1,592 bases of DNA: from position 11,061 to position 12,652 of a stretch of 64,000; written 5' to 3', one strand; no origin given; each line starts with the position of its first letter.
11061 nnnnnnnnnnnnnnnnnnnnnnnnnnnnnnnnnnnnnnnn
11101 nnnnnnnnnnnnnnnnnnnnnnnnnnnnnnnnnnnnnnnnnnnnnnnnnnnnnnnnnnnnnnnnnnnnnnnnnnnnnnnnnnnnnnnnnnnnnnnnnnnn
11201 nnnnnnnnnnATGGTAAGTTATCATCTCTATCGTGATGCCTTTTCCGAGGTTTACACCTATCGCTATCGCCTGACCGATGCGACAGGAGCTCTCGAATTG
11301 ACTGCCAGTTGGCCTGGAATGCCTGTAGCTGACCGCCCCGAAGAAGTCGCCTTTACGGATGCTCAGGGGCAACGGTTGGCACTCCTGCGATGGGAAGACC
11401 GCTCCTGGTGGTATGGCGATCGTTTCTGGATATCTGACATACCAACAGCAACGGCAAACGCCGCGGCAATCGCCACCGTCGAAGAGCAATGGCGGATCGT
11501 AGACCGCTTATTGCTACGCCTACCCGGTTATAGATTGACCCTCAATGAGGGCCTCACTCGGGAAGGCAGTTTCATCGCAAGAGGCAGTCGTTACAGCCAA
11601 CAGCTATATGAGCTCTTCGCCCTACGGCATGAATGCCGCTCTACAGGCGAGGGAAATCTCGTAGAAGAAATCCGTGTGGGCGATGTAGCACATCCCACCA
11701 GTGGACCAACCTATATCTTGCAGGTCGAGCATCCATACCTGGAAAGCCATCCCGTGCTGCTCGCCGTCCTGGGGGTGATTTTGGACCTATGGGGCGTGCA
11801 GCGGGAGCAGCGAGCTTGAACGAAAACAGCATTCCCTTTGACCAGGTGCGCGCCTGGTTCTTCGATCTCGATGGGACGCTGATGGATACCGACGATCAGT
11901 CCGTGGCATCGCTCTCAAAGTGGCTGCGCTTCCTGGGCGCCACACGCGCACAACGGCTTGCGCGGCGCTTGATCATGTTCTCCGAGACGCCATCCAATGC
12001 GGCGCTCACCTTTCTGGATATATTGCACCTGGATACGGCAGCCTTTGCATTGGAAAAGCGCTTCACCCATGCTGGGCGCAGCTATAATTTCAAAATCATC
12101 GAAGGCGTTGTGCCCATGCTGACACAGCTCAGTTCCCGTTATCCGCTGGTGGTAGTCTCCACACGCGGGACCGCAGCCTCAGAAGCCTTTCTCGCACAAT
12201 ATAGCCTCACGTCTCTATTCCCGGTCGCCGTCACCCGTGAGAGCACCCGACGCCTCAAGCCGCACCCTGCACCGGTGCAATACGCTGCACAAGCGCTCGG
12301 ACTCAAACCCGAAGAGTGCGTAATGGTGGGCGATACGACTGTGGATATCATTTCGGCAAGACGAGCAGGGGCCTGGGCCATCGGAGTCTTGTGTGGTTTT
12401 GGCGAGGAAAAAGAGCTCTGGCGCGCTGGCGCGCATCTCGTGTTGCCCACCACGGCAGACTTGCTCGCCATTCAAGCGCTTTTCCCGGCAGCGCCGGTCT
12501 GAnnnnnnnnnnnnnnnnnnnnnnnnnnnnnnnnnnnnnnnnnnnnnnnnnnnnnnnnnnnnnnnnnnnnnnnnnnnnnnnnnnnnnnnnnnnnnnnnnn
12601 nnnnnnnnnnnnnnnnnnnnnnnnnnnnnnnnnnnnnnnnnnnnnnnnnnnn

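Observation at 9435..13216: Local cluster of eight copies of a 14-15 bp palindrome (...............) read in every frame across four genes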

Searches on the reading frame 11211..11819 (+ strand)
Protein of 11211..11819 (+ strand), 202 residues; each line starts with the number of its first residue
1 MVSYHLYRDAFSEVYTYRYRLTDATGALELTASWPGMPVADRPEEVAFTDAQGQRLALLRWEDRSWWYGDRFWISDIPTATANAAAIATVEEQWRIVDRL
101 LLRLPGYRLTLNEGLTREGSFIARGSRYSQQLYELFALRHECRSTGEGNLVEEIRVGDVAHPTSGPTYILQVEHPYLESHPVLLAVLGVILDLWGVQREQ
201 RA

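Call 10: search_protein_families(library=pfam, proteins=[window:11211-11819:+])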
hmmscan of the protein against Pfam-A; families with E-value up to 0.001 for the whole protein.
window:11211-11819:+ (202 aa): 0 families

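Call 35: find_related_loci(query=window:11211-11819:+, collection=metagenome_contigs, flank=7000)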
Query window:11211-11819:+ (202 aa) in metagenome_contigs; peptide patterns used: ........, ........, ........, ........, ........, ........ (x = any residue, [..] = any of these).
213 stretches matched a pattern; 7 encode a relative of the query (tblastn E <= 1e-3); 7 distinct loci.
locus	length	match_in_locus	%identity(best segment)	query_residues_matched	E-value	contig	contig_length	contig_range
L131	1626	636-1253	90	1-202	2e-133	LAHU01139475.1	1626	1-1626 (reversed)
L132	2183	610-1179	75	1-202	4e-100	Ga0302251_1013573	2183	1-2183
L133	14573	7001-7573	66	1-202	1e-74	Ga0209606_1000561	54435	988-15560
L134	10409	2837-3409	66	1-202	5e-74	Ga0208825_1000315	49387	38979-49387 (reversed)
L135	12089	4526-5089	47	2-199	6e-53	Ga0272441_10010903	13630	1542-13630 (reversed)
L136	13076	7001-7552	46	4-199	7e-45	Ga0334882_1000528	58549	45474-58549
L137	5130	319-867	46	4-197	2e-44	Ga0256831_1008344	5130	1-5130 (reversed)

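Call 53: find_homologous_proteins(query=window:11211-11819:+, max_evalue=0.00001)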
Query window:11211-11819:+ (202 aa): 37 proteins with E <= 0.00001 among 748 candidates.
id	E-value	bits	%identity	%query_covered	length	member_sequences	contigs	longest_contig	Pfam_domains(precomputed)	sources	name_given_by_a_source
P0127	2.3e-124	431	93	100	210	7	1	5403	-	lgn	-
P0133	7.7e-113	393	89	100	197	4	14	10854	-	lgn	-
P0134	6.0e-102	358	83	100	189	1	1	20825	-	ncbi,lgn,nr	ncbi:MAG: hypothetical protein JW892_09905 [Anaerolineae bacterium]|nr:hypothetical protein [Anaerol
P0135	1.4e-88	314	74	100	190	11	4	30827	-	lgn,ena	-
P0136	6.9e-76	272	66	100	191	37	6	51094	-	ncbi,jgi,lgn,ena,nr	ncbi:MAG TPA: hypothetical protein PLM06_03935 [Anaerolineae bacterium]|nr:hypothetical protein [Ana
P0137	1.6e-75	271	65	98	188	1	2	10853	-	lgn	-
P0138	2.2e-73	264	64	99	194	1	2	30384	-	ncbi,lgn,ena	-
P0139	2.1e-68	248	62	98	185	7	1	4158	-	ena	-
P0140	3.6e-56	208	52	98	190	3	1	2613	-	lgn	-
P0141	1.5e-52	196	50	97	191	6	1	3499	-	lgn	-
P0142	8.4e-52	194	50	97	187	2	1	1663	-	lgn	-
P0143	1.1e-51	193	49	97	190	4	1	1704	-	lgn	-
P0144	3.8e-51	192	50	98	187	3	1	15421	-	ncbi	ncbi:MAG: hypothetical protein ACP5GX_01415 [Anaerolineae bacterium]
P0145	8.7e-51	190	47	98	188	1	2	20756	-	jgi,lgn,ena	-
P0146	2.4e-50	189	46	97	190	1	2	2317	-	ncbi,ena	-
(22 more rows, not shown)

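Call 56: search_solved_structures(query=A5, max_evalue=1)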
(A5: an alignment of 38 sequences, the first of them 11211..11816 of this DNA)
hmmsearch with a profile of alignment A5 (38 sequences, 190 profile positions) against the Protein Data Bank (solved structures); distinct sequences matched with E-value up to 1: 0.

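Call 57: find_encoding_contigs(protein=P0135, flank=10000, max_places=4)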
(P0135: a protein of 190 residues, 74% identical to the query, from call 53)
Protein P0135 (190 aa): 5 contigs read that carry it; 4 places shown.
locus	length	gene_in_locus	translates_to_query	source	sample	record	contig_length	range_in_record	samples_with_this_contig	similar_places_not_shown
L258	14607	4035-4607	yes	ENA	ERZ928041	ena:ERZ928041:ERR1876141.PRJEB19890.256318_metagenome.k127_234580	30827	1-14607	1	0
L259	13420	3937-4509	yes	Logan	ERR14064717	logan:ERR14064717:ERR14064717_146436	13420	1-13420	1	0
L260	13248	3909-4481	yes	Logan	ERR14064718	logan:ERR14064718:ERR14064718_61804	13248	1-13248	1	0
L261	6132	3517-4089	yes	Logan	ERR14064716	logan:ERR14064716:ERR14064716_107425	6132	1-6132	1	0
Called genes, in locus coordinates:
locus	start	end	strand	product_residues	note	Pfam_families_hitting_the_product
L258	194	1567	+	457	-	PF18073:Zn_ribbon_LapB, PF13481:AAA_25, PF03796:DnaB_C (faint), PF06745:ATPase (weak), PF13541:ChlI, PF05362:Lon_C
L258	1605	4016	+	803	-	PF13491:FtsK_4TM, PF17854:FtsK_alpha, PF01580:FtsK_SpoIIIE, PF09397:FtsK_gamma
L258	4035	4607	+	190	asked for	-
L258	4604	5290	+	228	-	PF00702:Hydrolase, PF12710:HAD, PF13419:HAD_2, PF13242:Hydrolase_like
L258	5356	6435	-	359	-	PF05991:NYN_YacP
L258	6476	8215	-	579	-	-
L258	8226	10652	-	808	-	PF10060:DUF2298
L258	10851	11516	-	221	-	PF14520:HHH_5 (faint), PF10531:SLBB, PF22461:SLBB_2 (weak), PF00633:HHH, PF12836:HHH_3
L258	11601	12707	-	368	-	PF03193:RsgA_GTPase (faint), PF02421:FeoB_N, PF00350:Dynamin_N (faint), PF01926:MMR_HSR1, PF00009:GTP_EFTU, PF05128:DUF697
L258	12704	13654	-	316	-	-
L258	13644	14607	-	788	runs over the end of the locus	PF13491:FtsK_4TM (weak), PF17854:FtsK_alpha, PF01580:FtsK_SpoIIIE, PF09397:FtsK_gamma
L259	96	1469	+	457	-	PF18073:Zn_ribbon_LapB, PF13481:AAA_25, PF03796:DnaB_C (faint), PF06745:ATPase (weak), PF13541:ChlI, PF05362:Lon_C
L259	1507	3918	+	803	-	PF13491:FtsK_4TM, PF17854:FtsK_alpha, PF01580:FtsK_SpoIIIE, PF09397:FtsK_gamma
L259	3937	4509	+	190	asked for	-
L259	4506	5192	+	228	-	PF00702:Hydrolase, PF12710:HAD, PF13419:HAD_2, PF13242:Hydrolase_like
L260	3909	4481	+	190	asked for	-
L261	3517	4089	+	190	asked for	-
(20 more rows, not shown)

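Call 58: find_encoding_contigs(protein=P0133, flank=10000, max_places=10)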
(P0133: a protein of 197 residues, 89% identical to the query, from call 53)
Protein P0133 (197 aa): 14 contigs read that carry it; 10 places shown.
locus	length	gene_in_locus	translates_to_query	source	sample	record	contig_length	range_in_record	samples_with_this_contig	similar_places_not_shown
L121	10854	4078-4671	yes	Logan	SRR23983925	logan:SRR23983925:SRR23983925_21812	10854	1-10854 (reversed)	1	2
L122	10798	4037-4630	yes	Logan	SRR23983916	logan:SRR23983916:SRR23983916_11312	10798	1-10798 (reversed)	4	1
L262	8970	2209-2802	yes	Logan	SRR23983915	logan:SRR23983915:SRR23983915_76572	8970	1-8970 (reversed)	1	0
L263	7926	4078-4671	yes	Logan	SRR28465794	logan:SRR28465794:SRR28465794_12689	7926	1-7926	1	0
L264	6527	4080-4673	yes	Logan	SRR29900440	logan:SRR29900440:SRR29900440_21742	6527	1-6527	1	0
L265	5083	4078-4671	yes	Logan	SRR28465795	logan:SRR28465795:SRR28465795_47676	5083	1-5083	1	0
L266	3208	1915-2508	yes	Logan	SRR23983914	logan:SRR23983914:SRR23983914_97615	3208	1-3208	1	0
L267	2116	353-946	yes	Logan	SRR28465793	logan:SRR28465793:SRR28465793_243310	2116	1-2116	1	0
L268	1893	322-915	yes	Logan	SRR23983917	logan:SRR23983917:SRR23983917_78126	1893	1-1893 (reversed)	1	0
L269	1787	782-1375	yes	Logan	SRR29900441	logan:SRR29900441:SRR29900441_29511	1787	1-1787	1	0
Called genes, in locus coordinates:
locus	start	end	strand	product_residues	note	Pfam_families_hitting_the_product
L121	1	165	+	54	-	?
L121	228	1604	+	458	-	PF18073:Zn_ribbon_LapB, PF13481:AAA_25, PF06745:ATPase (weak), PF23442:DUF7125 (weak), PF03796:DnaB_C (faint), PF13401:AAA_22 (faint), PF13541:ChlI, PF05362:Lon_C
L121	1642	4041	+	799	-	PF13491:FtsK_4TM, PF17854:FtsK_alpha, PF01580:FtsK_SpoIIIE, PF09397:FtsK_gamma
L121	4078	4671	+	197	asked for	-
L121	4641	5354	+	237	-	PF00702:Hydrolase, PF12710:HAD (weak), PF13419:HAD_2, PF13242:Hydrolase_like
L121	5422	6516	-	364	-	PF05991:NYN_YacP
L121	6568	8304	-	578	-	-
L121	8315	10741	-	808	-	PF10060:DUF2298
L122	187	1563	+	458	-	PF18073:Zn_ribbon_LapB, PF13481:AAA_25, PF06745:ATPase (weak), PF23442:DUF7125 (weak), PF03796:DnaB_C (faint), PF13401:AAA_22 (faint), PF13541:ChlI, PF05362:Lon_C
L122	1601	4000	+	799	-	PF13491:FtsK_4TM, PF17854:FtsK_alpha, PF01580:FtsK_SpoIIIE, PF09397:FtsK_gamma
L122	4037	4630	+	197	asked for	-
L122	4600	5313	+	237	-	PF00702:Hydrolase, PF12710:HAD (weak), PF13419:HAD_2, PF13242:Hydrolase_like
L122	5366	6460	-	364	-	PF05991:NYN_YacP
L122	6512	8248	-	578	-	-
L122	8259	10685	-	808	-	PF10060:DUF2298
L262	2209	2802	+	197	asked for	-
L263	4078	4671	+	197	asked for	-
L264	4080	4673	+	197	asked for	-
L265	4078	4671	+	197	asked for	-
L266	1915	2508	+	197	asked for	-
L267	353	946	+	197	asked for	-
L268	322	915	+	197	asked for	-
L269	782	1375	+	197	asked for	-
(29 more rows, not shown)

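Call 62: predict_structure(alignment_id=A5)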
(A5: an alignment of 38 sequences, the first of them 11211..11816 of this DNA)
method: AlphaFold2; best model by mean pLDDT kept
length: 202 residues; sequences in the alignment: 38
mean_pLDDT: 81.9   pTM: 0.81
mean pLDDT of the five models: 81.9, 81.0, 80.2, 79.9, 79.2
residues with pLDDT >= 90: 89; 70-90: 67; 50-70: 43; < 50: 3
segments of 3 or more residues with pLDDT < 50: none
pLDDT, mean of each block of 10 residues (from residue 1): 90 73 95 76 89 93 86 80 78 77 83 69 80 86 53 89 81 92 94 81 62
secondary structure, 60 per line:
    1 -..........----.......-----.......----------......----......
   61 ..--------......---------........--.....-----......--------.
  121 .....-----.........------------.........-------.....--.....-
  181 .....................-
elements in order: E2-11 E16-22 E28-34 E45-50 E55-62 E71-76 E86-93 H96-100 E106-111 E120-125 E131-139 E152-160 E168-172 H175-179 H181-201

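Call 65: fold_search(model_id=the predicted structure, library=pdb)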
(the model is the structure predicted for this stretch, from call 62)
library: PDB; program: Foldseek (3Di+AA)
matches with E <= 10: 585; with E <= 0.001: 2
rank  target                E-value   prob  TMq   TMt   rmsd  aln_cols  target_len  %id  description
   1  1zxu                  8.0e-05  1.00  0.51  0.62   5.7       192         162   16  X-ray structure of protein from arabidopsis thaliana AT5G01750 (released 2005-06-21)
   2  3c5n_B                5.1e-04  1.00  0.40  0.37  13.4       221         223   11  Structure of human TULP1 in complex with IP3 (released 2008-04-01)
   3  2fim_B                2.1e-03  1.00  0.41  0.36  13.5       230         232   11  Structure of the C-terminal domain of Human Tubby-like protein 1 (released 2006-02-07)
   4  1s31                  7.6e-03  0.99  0.43  0.33  13.7       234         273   10  Crystal Structure Analysis of the human Tub protein (isoform a) spanning residues 289 through 561 (released 2005-01-25)
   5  8fjp_A                8.7e-02  0.21  0.20  0.02  19.8       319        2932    5  Cryo-EM structure of native mosquito salivary gland surface protein 1 (SGS1) (released 2023-03-01)
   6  3msw                  1.0e-01  0.77  0.32  0.43  10.6       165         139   11  Crystal structure of a Protein with unknown function (BF3112) from Bacteroides fragilis NCTC 9343 at 1.90 A resolution (released 2010-06-09)
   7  6eyv_B                1.1e-01  0.13  0.13  0.08  17.2       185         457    9  Crystal structure of the pyoverdine maturation protein PvdP in complex with the mock substrates L-tyrosine and zinc. (released 2018-08-01)
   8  2c4i                  1.2e-01  0.09  0.15  0.13  16.8       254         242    9  Crystal structure of engineered avidin (released 2006-07-05)
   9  6eys_B                1.4e-01  0.25  0.20  0.10  19.2       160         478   12  Crystal structure of the periplasmic pyoverdine maturation protein PvdP (released 2018-08-01)
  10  5yzm_D                1.4e-01  0.21  0.23  0.11  14.9       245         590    7  Crystal structure of S9 peptidase (inactive form) from Deinococcus radiodurans R1 (released 2018-11-14)
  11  6eys_D                1.5e-01  0.30  0.20  0.10  15.7       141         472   11  Crystal structure of the periplasmic pyoverdine maturation protein PvdP (released 2018-08-01)
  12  6f3z_B                1.6e-01  0.16  0.16  0.18  11.3       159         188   13  Complex of E. coli LolA and periplasmic domain of LolC (released 2018-07-25)
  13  7z1s                  1.6e-01  0.33  0.21  0.22  13.5       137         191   13  X-ray crystal structure of SLPYL1-NIO complex (released 2022-07-13)
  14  6sup                  1.6e-01  0.18  0.17  0.04  16.8       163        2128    8  Crystal Structure of TcdB2-TccC3-Cdc42 (released 2019-12-04)
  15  7z6w                  1.6e-01  0.13  0.17  0.18  11.6       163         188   13  Complex of E. coli LolA and lipoprotein (released 2022-09-07)
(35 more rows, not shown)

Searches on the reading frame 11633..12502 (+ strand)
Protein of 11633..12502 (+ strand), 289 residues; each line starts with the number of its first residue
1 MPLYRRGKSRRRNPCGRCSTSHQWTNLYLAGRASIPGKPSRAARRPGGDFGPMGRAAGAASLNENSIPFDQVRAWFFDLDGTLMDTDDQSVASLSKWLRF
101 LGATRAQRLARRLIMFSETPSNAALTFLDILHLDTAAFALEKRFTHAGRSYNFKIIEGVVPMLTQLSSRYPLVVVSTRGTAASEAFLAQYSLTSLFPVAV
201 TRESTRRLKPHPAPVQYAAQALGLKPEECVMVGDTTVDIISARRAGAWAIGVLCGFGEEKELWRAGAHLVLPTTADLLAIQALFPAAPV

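Call 10: search_protein_families(library=pfam, proteins=[window:11633-12502:+])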
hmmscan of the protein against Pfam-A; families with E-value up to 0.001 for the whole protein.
window:11633-12502:+ (289 aa): 4 families
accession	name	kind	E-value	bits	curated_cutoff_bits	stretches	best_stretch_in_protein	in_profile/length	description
PF13419.12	HAD_2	-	5.4e-30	105.2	23.8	1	77-252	3-178/178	Haloacid dehalogenase-like hydrolase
PF00702.32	Hydrolase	-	2.7e-20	74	26.4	1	73-246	2-191/191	haloacid dehalogenase-like hydrolase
PF13242.12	Hydrolase_like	-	1e-12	48.2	22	1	209-274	4-72/75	HAD-hyrolase-like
PF12710.13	HAD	-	3.8e-07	31.2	27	1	76-239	2-185/189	haloacid dehalogenase-like hydrolase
